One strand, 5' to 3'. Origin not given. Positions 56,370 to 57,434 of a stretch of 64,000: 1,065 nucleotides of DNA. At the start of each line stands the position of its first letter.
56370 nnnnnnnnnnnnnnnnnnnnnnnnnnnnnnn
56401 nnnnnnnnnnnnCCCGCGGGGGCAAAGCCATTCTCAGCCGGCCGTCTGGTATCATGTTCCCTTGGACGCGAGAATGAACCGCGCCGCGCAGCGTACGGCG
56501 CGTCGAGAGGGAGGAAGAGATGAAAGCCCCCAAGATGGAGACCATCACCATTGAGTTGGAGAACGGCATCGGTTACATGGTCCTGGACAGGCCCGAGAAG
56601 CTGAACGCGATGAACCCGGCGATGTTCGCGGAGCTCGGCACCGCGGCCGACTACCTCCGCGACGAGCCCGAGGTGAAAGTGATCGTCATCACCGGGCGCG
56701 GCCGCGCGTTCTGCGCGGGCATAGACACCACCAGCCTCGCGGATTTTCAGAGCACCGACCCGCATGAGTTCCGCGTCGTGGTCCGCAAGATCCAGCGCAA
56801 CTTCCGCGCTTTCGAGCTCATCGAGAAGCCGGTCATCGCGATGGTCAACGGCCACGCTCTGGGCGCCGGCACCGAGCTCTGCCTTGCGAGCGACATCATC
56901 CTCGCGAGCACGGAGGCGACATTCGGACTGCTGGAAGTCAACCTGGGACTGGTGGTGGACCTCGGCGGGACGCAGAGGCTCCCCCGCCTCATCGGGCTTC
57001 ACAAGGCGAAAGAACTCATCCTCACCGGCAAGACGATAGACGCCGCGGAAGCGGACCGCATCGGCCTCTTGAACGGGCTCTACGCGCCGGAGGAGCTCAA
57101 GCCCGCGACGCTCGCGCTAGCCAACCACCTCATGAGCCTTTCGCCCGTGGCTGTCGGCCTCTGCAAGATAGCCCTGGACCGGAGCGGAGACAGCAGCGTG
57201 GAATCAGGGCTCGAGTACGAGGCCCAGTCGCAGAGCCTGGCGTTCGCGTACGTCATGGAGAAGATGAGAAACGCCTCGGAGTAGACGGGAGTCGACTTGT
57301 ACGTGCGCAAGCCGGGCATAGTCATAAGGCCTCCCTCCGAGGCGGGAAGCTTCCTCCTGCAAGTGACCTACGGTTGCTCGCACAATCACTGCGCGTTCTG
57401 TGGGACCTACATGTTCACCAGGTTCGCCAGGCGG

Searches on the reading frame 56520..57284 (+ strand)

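Call 66: search_protein_families(library=ncbifam, proteins=[window:56520-57284:+], max_evalue=1e-15)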
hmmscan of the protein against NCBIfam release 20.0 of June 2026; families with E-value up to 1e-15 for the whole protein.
window:56520-57284:+ (254 aa): 68 families (the best 25 are shown)
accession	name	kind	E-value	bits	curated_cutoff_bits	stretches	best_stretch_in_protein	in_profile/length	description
NF004475.0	PRK05809.1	subfamily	1e-62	212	394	1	7-243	4-238/260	short-chain-enoyl-CoA hydratase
NF004794.0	PRK06142.1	equivalog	1.2e-54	185.8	308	1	5-236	4-244/273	crotonase/enoyl-CoA hydratase family protein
NF004517.0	PRK05862.1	equivalog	6e-54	183.2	396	1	6-243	3-235/257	enoyl-CoA hydratase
NF005802.0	PRK07657.1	equivalog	2.7e-53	181.2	363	1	12-237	8-232/260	enoyl-CoA hydratase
NF051848.1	EnCoAHydtEchA19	equivalog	5.4e-53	180.2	400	1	9-241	2-234/258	enoyl-CoA hydratase EchA19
NF006007.0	PRK08138.1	subfamily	4.4e-51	173.8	355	1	12-243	13-239/261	enoyl-CoA hydratase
NF007239.0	PRK09674.1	equivalog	2.2e-48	164.9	371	1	6-239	3-231/257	2,3-dehydroadipyl-CoA hydratase PaaF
NF004634.0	PRK05980.1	equivalog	6.5e-48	163.4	375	1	7-237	3-235/263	crotonase/enoyl-CoA hydratase family protein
NF006109.0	PRK08260.1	subfamily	1.4e-47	162.4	320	1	5-222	2-234/296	enoyl-CoA hydratase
NF005699.0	PRK07509.1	equivalog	9.4e-47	159.9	249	1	6-239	3-238/267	crotonase/enoyl-CoA hydratase family protein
NF005073.0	PRK06495.1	subfamily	1.1e-45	155.9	296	1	6-236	3-228/257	enoyl-CoA hydratase/isomerase family protein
NF042430.2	EnCoAhydt_DpgD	equivalog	1.9e-45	155.3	400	1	15-233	5-226/258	enoyl-CoA-hydratase DpgD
NF006699.0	PRK09245.1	subfamily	2.9e-45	154.6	354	1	7-242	3-243/266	crotonase/enoyl-CoA hydratase family protein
NF004840.0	PRK06190.1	equivalog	8.4e-45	153.4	253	1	7-239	4-233/260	enoyl-CoA hydratase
NF005803.0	PRK07658.1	equivalog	1.3e-44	152.6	313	1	6-243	1-235/257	enoyl-CoA hydratase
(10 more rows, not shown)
